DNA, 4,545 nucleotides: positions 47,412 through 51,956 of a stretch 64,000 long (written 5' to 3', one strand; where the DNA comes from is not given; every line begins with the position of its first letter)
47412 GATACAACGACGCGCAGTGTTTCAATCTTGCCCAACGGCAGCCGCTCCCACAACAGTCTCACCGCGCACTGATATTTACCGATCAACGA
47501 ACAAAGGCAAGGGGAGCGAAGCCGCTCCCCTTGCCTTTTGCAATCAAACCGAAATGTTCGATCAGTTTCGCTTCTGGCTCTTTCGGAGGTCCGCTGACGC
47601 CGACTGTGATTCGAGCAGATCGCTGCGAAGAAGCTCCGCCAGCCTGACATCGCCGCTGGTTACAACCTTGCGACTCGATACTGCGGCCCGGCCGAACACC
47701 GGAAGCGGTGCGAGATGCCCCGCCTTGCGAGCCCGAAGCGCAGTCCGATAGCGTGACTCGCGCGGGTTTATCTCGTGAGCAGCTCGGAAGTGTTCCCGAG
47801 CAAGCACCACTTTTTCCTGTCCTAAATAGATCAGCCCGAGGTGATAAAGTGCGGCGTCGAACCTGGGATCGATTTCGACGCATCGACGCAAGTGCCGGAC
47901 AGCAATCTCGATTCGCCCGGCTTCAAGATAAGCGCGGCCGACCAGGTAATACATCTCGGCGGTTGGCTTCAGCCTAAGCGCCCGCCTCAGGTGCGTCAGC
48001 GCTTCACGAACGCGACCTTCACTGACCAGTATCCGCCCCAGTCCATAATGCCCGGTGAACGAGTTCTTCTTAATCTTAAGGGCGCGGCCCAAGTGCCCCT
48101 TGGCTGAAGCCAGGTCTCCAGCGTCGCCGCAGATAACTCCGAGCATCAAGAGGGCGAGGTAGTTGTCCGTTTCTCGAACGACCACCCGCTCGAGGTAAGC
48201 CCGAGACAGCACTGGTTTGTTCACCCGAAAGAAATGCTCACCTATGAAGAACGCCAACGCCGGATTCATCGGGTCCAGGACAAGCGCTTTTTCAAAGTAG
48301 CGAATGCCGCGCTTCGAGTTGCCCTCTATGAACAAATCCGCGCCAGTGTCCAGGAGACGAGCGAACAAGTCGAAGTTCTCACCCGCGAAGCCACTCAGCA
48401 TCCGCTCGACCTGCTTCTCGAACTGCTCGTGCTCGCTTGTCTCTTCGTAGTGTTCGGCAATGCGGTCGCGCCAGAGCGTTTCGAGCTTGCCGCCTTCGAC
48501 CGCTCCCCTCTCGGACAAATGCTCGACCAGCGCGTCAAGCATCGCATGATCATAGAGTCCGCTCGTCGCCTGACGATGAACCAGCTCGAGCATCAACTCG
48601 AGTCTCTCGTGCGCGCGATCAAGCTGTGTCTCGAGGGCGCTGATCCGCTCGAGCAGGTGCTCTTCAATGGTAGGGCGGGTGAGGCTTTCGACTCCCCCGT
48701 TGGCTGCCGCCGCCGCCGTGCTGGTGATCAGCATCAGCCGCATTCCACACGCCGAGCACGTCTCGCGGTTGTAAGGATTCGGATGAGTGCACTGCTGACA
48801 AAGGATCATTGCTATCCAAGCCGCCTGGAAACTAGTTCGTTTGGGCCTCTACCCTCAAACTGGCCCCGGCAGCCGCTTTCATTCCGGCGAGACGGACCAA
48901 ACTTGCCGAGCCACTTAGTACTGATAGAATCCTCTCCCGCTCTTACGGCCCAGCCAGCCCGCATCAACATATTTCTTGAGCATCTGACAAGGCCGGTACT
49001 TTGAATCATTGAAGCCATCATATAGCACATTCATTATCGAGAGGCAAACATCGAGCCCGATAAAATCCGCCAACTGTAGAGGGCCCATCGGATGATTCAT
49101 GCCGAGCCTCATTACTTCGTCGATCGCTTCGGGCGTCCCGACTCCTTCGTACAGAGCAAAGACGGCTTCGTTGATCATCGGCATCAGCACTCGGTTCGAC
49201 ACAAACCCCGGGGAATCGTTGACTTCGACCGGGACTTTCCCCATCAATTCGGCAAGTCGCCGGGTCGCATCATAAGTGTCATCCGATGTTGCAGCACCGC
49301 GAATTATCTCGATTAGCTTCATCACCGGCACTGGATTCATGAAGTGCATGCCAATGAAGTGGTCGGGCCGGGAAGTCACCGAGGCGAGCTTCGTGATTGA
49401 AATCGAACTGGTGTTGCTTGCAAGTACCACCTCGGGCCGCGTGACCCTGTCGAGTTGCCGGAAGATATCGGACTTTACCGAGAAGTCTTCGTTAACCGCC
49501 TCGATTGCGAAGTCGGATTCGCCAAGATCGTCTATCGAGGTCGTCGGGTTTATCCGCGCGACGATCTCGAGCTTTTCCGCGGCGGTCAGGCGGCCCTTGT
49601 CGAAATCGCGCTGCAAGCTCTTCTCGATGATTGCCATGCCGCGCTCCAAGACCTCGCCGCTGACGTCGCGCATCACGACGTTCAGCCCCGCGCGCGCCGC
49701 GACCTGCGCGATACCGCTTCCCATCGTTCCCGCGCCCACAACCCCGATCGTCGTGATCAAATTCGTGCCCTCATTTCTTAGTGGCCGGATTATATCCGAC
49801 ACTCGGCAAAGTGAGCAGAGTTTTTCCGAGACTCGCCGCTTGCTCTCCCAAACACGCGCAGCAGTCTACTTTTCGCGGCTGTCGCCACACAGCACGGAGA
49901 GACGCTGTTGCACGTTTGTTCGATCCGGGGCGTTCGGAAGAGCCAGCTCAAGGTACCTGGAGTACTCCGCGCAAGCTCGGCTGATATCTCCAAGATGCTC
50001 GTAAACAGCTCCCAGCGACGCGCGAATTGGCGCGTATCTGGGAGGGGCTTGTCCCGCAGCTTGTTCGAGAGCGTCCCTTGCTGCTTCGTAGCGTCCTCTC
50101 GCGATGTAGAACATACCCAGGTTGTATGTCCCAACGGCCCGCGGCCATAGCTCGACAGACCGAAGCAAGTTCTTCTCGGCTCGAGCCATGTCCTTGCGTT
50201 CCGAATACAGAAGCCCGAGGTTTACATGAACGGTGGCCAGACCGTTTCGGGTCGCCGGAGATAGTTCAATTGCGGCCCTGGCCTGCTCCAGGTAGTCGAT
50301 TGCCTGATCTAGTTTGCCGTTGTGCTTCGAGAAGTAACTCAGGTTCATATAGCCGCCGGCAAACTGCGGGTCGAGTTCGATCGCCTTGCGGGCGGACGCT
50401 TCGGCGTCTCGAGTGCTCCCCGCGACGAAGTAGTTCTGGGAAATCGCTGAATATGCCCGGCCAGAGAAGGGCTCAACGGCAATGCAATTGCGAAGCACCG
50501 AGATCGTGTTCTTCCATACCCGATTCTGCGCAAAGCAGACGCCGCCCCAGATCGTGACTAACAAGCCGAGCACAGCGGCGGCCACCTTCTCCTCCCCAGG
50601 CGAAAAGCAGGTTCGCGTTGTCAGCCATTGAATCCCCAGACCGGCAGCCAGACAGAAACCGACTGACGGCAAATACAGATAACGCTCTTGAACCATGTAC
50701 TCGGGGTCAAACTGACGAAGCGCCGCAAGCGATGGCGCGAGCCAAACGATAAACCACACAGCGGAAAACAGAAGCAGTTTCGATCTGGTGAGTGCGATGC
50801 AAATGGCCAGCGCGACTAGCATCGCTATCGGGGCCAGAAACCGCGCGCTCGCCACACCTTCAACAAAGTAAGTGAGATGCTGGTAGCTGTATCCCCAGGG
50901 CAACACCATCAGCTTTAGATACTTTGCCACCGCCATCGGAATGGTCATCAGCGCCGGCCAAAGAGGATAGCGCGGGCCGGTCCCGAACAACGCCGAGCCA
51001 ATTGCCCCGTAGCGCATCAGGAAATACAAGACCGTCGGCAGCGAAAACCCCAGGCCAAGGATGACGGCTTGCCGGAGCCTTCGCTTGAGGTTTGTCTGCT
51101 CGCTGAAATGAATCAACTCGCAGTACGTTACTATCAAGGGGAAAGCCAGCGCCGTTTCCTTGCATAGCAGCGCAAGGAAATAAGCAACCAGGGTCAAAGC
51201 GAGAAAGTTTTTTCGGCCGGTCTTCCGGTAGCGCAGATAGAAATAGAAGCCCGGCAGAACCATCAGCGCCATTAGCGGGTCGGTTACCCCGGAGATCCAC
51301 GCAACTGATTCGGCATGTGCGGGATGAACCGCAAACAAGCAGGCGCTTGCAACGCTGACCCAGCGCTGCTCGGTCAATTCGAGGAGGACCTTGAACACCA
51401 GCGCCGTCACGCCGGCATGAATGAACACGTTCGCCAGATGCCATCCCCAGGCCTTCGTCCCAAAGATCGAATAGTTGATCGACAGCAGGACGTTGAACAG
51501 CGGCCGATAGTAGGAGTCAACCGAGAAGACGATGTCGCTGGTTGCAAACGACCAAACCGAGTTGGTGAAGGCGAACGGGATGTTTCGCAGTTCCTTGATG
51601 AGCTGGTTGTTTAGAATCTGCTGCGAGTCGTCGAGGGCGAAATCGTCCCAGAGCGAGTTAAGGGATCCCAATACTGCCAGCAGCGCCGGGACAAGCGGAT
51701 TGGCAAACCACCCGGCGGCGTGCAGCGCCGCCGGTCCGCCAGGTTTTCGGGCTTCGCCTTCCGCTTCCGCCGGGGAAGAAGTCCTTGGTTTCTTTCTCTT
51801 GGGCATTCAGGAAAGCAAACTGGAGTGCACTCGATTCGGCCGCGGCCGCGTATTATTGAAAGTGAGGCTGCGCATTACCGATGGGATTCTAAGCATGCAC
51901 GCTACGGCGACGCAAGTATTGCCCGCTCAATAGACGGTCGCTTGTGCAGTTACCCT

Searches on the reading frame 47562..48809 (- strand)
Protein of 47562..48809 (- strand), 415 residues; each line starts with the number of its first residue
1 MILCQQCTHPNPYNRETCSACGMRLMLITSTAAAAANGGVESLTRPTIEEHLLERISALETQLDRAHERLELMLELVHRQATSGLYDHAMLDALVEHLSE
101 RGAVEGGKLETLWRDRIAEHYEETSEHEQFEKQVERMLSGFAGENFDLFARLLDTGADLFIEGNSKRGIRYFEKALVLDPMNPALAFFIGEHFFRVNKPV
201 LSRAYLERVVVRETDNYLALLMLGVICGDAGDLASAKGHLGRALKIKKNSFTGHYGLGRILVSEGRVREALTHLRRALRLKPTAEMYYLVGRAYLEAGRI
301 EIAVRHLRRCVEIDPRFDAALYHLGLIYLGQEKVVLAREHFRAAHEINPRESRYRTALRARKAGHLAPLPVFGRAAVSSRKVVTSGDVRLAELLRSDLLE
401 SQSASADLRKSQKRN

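Call 25: search_protein_families(library=pfam, proteins=[window:47562-48809:-], max_evalue=0.001)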
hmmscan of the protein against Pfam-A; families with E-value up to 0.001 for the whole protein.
window:47562-48809:- (415 aa): 14 families
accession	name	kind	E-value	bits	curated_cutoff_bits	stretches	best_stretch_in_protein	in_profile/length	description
PF07719.23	TPR_2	-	1.1e-26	91.1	27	3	253-283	3-33/34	Tetratricopeptide repeat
PF00515.34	TPR_1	-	2.2e-23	81.5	27.8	1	320-350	3-33/34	Tetratricopeptide repeat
PF13432.12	TPR_16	-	1.4e-21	77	32.7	3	255-315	1-62/65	Tetratricopeptide repeat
PF13181.12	TPR_8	-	2.9e-18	64.8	25.7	1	284-316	1-33/34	Tetratricopeptide repeat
PF13414.12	TPR_11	-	1.3e-17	63.6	26.8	1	291-331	1-41/42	TPR repeat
PF14559.12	TPR_19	-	1.9e-16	60.6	25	2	229-291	3-66/68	Tetratricopeptide repeat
PF13428.12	TPR_14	-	3.9e-14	52.2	23.5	1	285-325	2-42/44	Tetratricopeptide repeat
PF13424.12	TPR_12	-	1e-13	51.7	30.1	1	254-314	6-75/77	Tetratricopeptide repeat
PF13431.12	TPR_17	-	1.2e-08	35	24.4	0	307-337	2-32/34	Tetratricopeptide repeat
PF13174.12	TPR_6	-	1.9e-07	31.7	26.3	0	287-315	3-31/33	Tetratricopeptide repeat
PF23914.1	TPR_CcmH_CycH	-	4.1e-07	30.4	42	0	248-351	47-154/158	Cytochrome c-type biogenesis protein H TPR domain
PF12895.13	ANAPC3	-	7.3e-07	29.8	27.2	0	265-341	3-79/82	Anaphase-promoting complex, cyclosome, subunit 3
PF13374.12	TPR_10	-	5e-05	23.6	27.5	0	283-313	1-31/42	Tetratricopeptide repeat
PF07721.20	TPR_4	-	0.00054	20.8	27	0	254-276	4-26/26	Tetratricopeptide repeat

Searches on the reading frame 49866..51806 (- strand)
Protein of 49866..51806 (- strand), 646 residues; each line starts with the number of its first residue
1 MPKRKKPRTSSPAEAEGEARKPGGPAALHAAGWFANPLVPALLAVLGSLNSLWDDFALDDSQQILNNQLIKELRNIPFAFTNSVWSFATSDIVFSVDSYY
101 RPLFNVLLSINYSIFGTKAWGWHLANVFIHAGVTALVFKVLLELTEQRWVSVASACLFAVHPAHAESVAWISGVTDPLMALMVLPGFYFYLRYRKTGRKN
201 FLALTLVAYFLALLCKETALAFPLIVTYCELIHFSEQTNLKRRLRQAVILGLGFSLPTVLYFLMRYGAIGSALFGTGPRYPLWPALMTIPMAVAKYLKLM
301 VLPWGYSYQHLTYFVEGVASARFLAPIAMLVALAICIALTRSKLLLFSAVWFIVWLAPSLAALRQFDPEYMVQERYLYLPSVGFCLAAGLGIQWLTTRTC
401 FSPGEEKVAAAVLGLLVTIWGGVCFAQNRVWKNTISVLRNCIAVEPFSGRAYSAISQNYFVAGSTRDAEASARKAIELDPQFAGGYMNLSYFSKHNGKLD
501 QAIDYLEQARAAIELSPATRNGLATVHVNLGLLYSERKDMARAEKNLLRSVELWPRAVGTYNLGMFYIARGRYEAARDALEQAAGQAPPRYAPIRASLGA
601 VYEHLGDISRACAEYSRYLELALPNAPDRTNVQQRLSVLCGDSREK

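Call 25: search_protein_families(library=pfam, proteins=[window:49866-51806:-], max_evalue=0.001)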
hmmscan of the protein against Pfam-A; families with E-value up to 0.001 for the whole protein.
window:49866-51806:- (646 aa): 15 families
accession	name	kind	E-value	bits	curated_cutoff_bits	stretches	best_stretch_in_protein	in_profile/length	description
PF13181.12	TPR_8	-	2.3e-17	62.1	25.7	0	561-586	5-30/34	Tetratricopeptide repeat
PF07719.23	TPR_2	-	2.8e-16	58.6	27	0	561-584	5-28/34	Tetratricopeptide repeat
PF13424.12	TPR_12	-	4.7e-15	56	30.1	2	486-554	6-75/77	Tetratricopeptide repeat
PF00515.34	TPR_1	-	8.7e-13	47.9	27.8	0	561-583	5-27/34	Tetratricopeptide repeat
PF13431.12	TPR_17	-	5.8e-11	42.2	24.4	1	473-503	3-33/34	Tetratricopeptide repeat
PF13428.12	TPR_14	-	2.4e-09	37.4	23.5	0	561-588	5-32/44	Tetratricopeptide repeat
PF13432.12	TPR_16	-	8e-09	36.2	32.7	0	563-621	3-60/65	Tetratricopeptide repeat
PF13374.12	TPR_10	-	1.1e-07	32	27.5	0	562-583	7-28/42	Tetratricopeptide repeat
PF14559.12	TPR_19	-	1.8e-07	31.8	25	0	568-620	2-53/68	Tetratricopeptide repeat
PF13174.12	TPR_6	-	5e-07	30.4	26.3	0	561-588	4-31/33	Tetratricopeptide repeat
PF13371.12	TPR_9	-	1.3e-06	28.8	35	0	532-591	3-61/73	Tetratricopeptide repeat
PF13176.12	TPR_7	-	1e-05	25.6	27.9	0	561-584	3-26/36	Tetratricopeptide repeat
PF17874.7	TPR_MalT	-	6.9e-05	22.7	45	0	464-553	62-151/336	MalT-like TPR region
PF12569.14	NatA_aux_su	-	0.00038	20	33.3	0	455-511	198-254/515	N-terminal acetyltransferase A, auxiliary subunit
PF13414.12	TPR_11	-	0.00041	20.4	26.8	0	567-606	4-42/42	TPR repeat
